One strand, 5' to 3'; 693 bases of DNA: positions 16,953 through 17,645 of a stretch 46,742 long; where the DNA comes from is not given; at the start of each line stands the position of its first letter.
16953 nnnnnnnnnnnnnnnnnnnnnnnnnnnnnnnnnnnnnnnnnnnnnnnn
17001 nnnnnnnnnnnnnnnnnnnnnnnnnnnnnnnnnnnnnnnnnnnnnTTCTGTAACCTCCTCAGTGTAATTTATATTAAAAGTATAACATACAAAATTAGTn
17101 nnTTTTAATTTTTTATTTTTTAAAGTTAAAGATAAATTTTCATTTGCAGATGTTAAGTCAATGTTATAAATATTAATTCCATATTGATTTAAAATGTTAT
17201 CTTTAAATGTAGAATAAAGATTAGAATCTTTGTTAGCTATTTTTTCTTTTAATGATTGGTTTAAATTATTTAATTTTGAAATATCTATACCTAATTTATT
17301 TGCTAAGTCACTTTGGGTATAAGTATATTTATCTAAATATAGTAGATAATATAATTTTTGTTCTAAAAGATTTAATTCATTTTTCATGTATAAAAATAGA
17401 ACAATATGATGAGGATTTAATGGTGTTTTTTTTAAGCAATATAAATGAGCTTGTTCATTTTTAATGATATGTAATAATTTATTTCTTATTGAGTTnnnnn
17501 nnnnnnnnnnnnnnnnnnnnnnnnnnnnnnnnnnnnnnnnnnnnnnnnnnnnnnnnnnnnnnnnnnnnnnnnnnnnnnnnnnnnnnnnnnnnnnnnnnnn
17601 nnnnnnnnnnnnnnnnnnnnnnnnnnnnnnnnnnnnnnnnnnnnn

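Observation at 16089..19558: Tandem, translationally coupled pair of long SigA-like sigma factors with a duplicated region-4-like C-terminal module, followed by an orphan gene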

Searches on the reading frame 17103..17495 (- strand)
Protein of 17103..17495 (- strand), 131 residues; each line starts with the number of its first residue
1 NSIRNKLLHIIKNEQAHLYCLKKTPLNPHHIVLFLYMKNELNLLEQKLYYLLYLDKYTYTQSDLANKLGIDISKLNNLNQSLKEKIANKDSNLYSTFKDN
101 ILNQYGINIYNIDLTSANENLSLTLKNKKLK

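Call 16: search_protein_families(library=pfam, proteins=[window:17103-17495:-], max_evalue=10)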
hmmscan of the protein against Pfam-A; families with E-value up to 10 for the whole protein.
window:17103-17495:- (131 aa): 6 families
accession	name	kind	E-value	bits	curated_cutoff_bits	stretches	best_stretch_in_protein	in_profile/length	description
PF17762.8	HTH_ParB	-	0.012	16.2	22.6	1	40-78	2-40/102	ParB HTH domain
PF13744.12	HTH_37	-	0.05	13.9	27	1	55-79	28-52/80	Helix-turn-helix domain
PF13022.12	HTH_Tnp_1_2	-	0.051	14.1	27.9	1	39-92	6-59/122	Helix-turn-helix of insertion element transposase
PF05580.18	Peptidase_S55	-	0.11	12.9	25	1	75-128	107-162/210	SpoIVB peptidase S55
PF14606.12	Lipase_GDSL_3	-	0.13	12.9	27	1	6-104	50-150/178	GDSL-like Lipase/Acylhydrolase family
PF12844.13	HTH_19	-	2.9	8.3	30.2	1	54-109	8-55/64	Helix-turn-helix domain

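Call 22: find_related_loci(query=A2, collection=genome_contigs, flank=10000)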
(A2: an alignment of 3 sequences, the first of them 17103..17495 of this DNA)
Query A2 (131 aa) in genome_contigs; peptide patterns used: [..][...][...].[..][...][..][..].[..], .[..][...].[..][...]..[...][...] (x = any residue, [..] = any of these).
154 stretches matched a pattern; 2 encode a relative of the query (tblastn E <= 1e-3); 2 distinct loci.
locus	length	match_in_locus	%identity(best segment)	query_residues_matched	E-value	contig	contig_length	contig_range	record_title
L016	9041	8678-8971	37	25-123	3e-12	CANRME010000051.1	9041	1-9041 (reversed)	MAG: uncultured Bacilli bacterium isolate Lapin-030__bin6 genome assembly, contig: Lapin-030__NODE_10023_length_9041_cov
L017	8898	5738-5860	34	38-78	1e-5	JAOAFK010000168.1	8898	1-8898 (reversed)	MAG: Syntrophorhabdaceae bacterium isolate SKW285 k141_53190, whole genome shotgun sequence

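Call 24: search_protein_representatives(alignment_id=A2)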
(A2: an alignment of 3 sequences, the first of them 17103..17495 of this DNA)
Query: 3 sequences, 129 profile positions. Proteins with E-value up to 0.001 (for the whole library): 154; up to 1e-10: 76; up to 1e-30: 3. The best 150 are listed.
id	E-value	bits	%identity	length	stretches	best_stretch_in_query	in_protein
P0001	5.3e-51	188.4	-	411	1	2-129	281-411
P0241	1.7e-45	170.6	-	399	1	1-128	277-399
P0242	3.5e-32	127.5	-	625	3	3-119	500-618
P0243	6.8e-29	116.9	-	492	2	5-110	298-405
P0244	2.3e-26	108.7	-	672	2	13-114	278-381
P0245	9.0e-26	106.8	-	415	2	7-129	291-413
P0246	1.2e-25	106.4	-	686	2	7-120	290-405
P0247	1.9e-22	96.0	-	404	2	5-117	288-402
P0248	2.3e-22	95.7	-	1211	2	7-117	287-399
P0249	5.0e-22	94.7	-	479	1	4-118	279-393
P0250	1.7e-19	86.5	-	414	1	6-117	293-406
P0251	2.1e-19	86.2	-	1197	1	3-119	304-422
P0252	7.9e-19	84.3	-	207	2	6-120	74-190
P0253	1.1e-18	83.8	-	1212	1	9-116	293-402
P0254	1.5e-17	80.2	-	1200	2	6-113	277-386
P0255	2.4e-17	79.5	-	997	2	6-119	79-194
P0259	3.5e-17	79.0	-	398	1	1-121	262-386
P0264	8.6e-16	74.5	-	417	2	4-117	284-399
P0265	1.5e-15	73.7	-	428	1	8-114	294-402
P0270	2.2e-14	69.9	-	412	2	7-123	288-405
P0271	2.4e-14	69.8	-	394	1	1-117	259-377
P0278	1.1e-13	67.7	-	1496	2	6-118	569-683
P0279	1.5e-13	67.3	-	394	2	8-112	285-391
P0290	2.0e-12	63.6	-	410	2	5-120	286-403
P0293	5.3e-12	62.2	-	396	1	8-129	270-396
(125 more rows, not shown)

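Call 25: search_protein_families(library=pfam, proteins=[P0248, P0251, P0242, P0244, P0243, P0245, P0278, P0255], max_evalue=0.01)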
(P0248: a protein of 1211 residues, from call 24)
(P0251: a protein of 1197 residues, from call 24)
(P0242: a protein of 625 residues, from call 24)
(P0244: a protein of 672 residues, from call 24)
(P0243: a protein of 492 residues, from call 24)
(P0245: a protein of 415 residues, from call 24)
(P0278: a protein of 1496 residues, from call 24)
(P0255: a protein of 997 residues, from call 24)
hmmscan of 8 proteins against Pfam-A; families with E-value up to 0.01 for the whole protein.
P0248 (1211 aa): 10 families
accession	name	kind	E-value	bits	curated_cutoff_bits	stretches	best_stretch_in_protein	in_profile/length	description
PF04545.22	Sigma70_r4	-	8.3e-24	83.3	24.1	2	244-274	19-49/50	Sigma-70, region 4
PF08281.18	Sigma70_r4_2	-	3.6e-15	55.8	25.7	1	643-671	13-41/54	Sigma-70, region 4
PF04542.20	Sigma70_r2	-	6.4e-14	51.9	24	1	55-122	1-67/71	Sigma-70 region 2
PF04539.22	Sigma70_r3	-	1.9e-10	41.1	25.3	1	138-201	4-66/78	Sigma-70 region 3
PF13384.12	HTH_23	-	1.1e-06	28.7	24.6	0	943-973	6-36/50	Homeodomain-like domain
PF00140.25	Sigma70_r1_2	-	3.6e-06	27.3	22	1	20-46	1-27/34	Sigma-70 factor, region 1.2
PF13518.12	HTH_28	-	3.8e-05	24.1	25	0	944-973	2-31/52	Helix-turn-helix domain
PF16509.11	KORA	-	0.00036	21.1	26.7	0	644-678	18-52/84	TrfB plasmid transcriptional repressor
PF13730.12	HTH_36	-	0.0011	19.2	25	0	867-908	3-47/55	Helix-turn-helix domain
PF01381.28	HTH_3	-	0.0026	18.2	23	0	656-684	9-36/55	Helix-turn-helix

P0251 (1197 aa): 3 families
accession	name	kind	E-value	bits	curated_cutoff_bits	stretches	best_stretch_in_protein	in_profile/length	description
PF04545.22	Sigma70_r4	-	7.9e-20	70.6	24.1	1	266-295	20-49/50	Sigma-70, region 4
PF04542.20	Sigma70_r2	-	2e-12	47.2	24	1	76-144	1-68/71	Sigma-70 region 2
PF08281.18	Sigma70_r4_2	-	7.8e-07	29.1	25.7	1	655-696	13-54/54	Sigma-70, region 4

P0242 (625 aa): 3 families
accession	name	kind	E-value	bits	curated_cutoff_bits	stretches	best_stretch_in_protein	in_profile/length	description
PF04542.20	Sigma70_r2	-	5.2e-15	55.4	24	1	47-109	1-62/71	Sigma-70 region 2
PF04545.22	Sigma70_r4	-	0.00013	21.9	24.1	0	238-269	18-49/50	Sigma-70, region 4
PF00140.25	Sigma70_r1_2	-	0.0011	19.3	22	1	15-41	1-27/34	Sigma-70 factor, region 1.2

P0244 (672 aa): 4 families
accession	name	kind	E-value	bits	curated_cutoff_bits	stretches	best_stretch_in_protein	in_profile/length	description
PF04542.20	Sigma70_r2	-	3.9e-16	59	24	1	43-110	1-67/71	Sigma-70 region 2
PF00140.25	Sigma70_r1_2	-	9.8e-07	29.1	22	1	11-36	1-26/34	Sigma-70 factor, region 1.2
PF04545.22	Sigma70_r4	-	3.1e-06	27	24.1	1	215-262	5-50/50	Sigma-70, region 4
PF04539.22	Sigma70_r3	-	2e-05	25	25.3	1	134-195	11-74/78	Sigma-70 region 3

P0243 (492 aa): 1 family
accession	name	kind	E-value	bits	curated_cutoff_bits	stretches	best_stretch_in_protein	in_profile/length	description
PF04545.22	Sigma70_r4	-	0.0019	18.1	24.1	1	35-76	12-49/50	Sigma-70, region 4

P0245 (415 aa): 4 families
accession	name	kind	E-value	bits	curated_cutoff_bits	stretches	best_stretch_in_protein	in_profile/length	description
PF04542.20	Sigma70_r2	-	5.7e-15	55.3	24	1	59-127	1-68/71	Sigma-70 region 2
PF04539.22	Sigma70_r3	-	5.1e-07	30.1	25.3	1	159-210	21-71/78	Sigma-70 region 3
PF04545.22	Sigma70_r4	-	5.4e-06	26.3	24.1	1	231-278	4-49/50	Sigma-70, region 4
PF00140.25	Sigma70_r1_2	-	0.00056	20.3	22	1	20-44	1-25/34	Sigma-70 factor, region 1.2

P0278 (1496 aa): 5 families
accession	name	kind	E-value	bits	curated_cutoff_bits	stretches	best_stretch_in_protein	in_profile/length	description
PF04545.22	Sigma70_r4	-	3e-18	65.5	24.1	2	242-277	17-47/50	Sigma-70, region 4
PF04542.20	Sigma70_r2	-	6.6e-16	58.3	24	1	58-125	1-67/71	Sigma-70 region 2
PF08281.18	Sigma70_r4_2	-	1e-09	38.3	25.7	0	1003-1039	13-49/54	Sigma-70, region 4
PF00140.25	Sigma70_r1_2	-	1.3e-06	28.6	22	1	21-51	2-32/34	Sigma-70 factor, region 1.2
PF04539.22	Sigma70_r3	-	2.7e-06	27.8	25.3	1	157-208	20-70/78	Sigma-70 region 3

P0255 (997 aa): 3 families
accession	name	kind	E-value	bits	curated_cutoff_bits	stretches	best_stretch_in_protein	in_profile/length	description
PF04545.22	Sigma70_r4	-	3.3e-13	49.3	24.1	0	433-475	4-46/50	Sigma-70, region 4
PF08281.18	Sigma70_r4_2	-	4.7e-06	26.6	25.7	1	433-462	10-39/54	Sigma-70, region 4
PF04967.18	HTH_10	-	0.0037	17.5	23.1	0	584-629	8-51/53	HTH DNA binding domain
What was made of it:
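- Later modules of the long forms pass Pfam HTH thresholds (call 25), which favours DNA binding for at least some modules of the family. Modules in the long forms pass Pfam Sigma70_r4, r4_2 and HTH thresholds (call 25).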

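Call 26: list_cluster_members(proteins=[P0248, P0251, P0245, P0242, P0244, P0246, P0247, P0249, P0250, P0253])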
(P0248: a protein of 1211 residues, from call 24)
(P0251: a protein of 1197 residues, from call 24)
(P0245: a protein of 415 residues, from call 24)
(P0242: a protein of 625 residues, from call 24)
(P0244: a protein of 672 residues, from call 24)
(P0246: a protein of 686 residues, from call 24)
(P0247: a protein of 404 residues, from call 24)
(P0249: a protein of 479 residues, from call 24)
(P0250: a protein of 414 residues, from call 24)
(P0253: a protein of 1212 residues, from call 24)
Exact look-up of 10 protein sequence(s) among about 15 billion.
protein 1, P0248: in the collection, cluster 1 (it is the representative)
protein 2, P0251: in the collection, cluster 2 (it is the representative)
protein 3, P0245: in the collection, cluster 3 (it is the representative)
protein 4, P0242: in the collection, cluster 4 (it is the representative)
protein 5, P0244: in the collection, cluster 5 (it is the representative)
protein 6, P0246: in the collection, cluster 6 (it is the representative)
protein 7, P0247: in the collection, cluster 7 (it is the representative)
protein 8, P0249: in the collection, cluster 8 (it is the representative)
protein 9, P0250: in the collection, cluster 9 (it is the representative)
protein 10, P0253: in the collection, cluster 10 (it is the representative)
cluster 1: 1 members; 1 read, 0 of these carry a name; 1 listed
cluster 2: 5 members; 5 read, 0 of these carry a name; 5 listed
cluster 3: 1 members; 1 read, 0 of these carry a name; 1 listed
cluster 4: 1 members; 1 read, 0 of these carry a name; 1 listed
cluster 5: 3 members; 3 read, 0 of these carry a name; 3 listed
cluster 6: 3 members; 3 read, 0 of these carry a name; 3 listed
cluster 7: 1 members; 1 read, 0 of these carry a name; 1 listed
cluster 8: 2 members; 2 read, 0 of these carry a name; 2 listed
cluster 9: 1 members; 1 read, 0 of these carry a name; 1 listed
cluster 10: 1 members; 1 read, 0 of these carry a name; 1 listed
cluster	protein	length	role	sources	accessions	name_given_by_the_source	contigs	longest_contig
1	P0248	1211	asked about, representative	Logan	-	-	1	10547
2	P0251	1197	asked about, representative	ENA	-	-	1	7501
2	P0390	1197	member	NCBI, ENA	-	-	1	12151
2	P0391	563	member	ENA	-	-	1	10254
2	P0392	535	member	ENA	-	-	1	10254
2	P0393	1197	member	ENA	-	-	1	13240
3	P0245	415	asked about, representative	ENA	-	-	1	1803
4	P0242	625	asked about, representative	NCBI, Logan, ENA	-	-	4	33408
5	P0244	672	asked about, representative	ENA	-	-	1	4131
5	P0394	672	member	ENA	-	-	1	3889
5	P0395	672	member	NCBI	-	-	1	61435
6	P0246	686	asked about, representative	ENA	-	-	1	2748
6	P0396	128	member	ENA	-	-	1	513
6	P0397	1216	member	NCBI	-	-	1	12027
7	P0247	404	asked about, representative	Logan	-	-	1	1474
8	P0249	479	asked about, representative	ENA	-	-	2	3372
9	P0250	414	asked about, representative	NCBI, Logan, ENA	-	-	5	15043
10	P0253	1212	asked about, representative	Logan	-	-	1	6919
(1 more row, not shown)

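Call 29: find_encoding_contigs(protein=P0395, flank=10000, max_places=3)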
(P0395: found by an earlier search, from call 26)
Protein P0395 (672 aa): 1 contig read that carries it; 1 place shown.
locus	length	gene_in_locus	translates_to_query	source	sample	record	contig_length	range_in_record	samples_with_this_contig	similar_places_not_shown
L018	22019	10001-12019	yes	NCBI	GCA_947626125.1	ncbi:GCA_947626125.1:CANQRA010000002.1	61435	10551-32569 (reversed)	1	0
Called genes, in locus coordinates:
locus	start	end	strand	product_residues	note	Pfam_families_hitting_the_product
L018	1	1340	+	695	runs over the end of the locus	PF00009:GTP_EFTU, PF03144:GTP_EFTU_D2, PF22042:EF-G_D2, PF14492:EFG_III, PF16658:RF3_C, PF03764:EFG_IV, PF00679:EFG_C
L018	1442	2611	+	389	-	PF00009:GTP_EFTU, PF03144:GTP_EFTU_D2, PF03143:GTP_EFTU_D3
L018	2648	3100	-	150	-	PF03073:TspO_MBR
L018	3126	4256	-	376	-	PF00933:Glyco_hydro_3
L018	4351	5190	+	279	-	PF04203:Sortase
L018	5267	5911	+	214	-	PF03729:DUF308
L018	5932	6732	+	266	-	PF21088:MS_channel_1st (weak), PF00924:MS_channel_2nd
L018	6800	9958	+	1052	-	PF00140:Sigma70_r1_2 (weak), PF04542:Sigma70_r2, PF04539:Sigma70_r3, PF04545:Sigma70_r4, PF13518:HTH_28 (faint)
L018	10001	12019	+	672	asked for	PF00140:Sigma70_r1_2 (weak), PF04542:Sigma70_r2, PF04545:Sigma70_r4 (faint)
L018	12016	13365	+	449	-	PF04542:Sigma70_r2 (weak)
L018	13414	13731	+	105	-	-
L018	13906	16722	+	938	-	PF00005:ABC_tran (faint), PF02463:SMC_N (faint), PF03193:RsgA_GTPase (faint), PF13173:AAA_14 (faint), PF13191:AAA_16 (faint), PF13401:AAA_22 (faint), PF17760:UvrA_inter, PF17755:UvrA_DNA-bind, +4 more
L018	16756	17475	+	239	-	-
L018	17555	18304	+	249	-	-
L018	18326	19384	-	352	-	PF02517:Rce1-like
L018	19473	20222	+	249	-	PF02463:SMC_N (faint), PF00005:ABC_tran, PF13304:AAA_21 (faint)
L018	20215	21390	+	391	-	PF12679:ABC2_membrane_2, PF12698:ABC2_membrane_3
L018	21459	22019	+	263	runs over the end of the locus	PF01790:LGT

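Call 30: find_encoding_contigs(protein=P0397, flank=10000, max_places=3)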
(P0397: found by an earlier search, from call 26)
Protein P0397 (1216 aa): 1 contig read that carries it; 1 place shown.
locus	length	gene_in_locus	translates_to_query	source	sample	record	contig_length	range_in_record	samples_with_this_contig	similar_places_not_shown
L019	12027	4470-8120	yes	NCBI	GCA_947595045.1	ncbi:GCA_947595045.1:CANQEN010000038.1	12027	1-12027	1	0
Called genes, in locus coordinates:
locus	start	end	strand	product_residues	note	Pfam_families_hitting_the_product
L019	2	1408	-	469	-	?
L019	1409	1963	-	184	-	PF03838:RecU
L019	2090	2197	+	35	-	-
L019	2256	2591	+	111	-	PF05103:DivIVA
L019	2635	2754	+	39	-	-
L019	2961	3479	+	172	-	PF12844:HTH_19, PF13413:HTH_25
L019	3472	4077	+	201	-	PF01066:CDP-OH_P_transf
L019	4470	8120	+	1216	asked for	PF00140:Sigma70_r1_2 (faint), PF04542:Sigma70_r2, PF08281:Sigma70_r4_2 (faint), PF04545:Sigma70_r4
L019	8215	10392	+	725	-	PF01136:Peptidase_U32, PF12392:DUF3656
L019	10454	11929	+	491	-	PF13240:Zn_Ribbon_1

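Call 60: find_encoding_contigs(protein=P0242, flank=10000, max_places=2)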
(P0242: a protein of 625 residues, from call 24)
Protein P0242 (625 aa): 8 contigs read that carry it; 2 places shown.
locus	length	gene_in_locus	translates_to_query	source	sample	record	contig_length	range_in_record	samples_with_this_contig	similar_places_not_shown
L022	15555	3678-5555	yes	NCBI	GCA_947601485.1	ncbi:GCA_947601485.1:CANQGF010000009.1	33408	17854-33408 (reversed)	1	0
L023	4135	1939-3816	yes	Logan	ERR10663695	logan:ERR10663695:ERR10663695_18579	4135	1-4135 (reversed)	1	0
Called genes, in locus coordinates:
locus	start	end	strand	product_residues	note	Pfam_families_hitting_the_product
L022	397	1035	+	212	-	-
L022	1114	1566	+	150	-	PF02367:TsaE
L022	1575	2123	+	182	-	PF00814:TsaD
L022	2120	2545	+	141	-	PF00583:Acetyltransf_1, PF13673:Acetyltransf_10, PF13508:Acetyltransf_7, PF08445:FR47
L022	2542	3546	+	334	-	PF00814:TsaD, PF22521:HypF_C_2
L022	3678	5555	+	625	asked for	PF04542:Sigma70_r2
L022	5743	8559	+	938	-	PF00005:ABC_tran (faint), PF01637:ATPase_2 (faint), PF02463:SMC_N (faint), PF03193:RsgA_GTPase (faint), PF13191:AAA_16 (faint), PF13401:AAA_22 (faint), PF17760:UvrA_inter, PF17755:UvrA_DNA-bind, +4 more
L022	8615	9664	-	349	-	PF02517:Rce1-like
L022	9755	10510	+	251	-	PF02463:SMC_N (faint), PF13476:AAA_23 (weak), PF00005:ABC_tran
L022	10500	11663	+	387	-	PF12679:ABC2_membrane_2, PF12698:ABC2_membrane_3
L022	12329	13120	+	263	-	PF01790:LGT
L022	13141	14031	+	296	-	PF00890:FAD_binding_2 (faint), PF01946:Thi4 (faint), PF07992:Pyr_redox_2, PF13738:Pyr_redox_3, PF00070:Pyr_redox (weak)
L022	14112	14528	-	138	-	-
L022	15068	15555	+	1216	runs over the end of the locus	PF13306:LRR_5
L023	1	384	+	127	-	?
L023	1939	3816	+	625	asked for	PF04542:Sigma70_r2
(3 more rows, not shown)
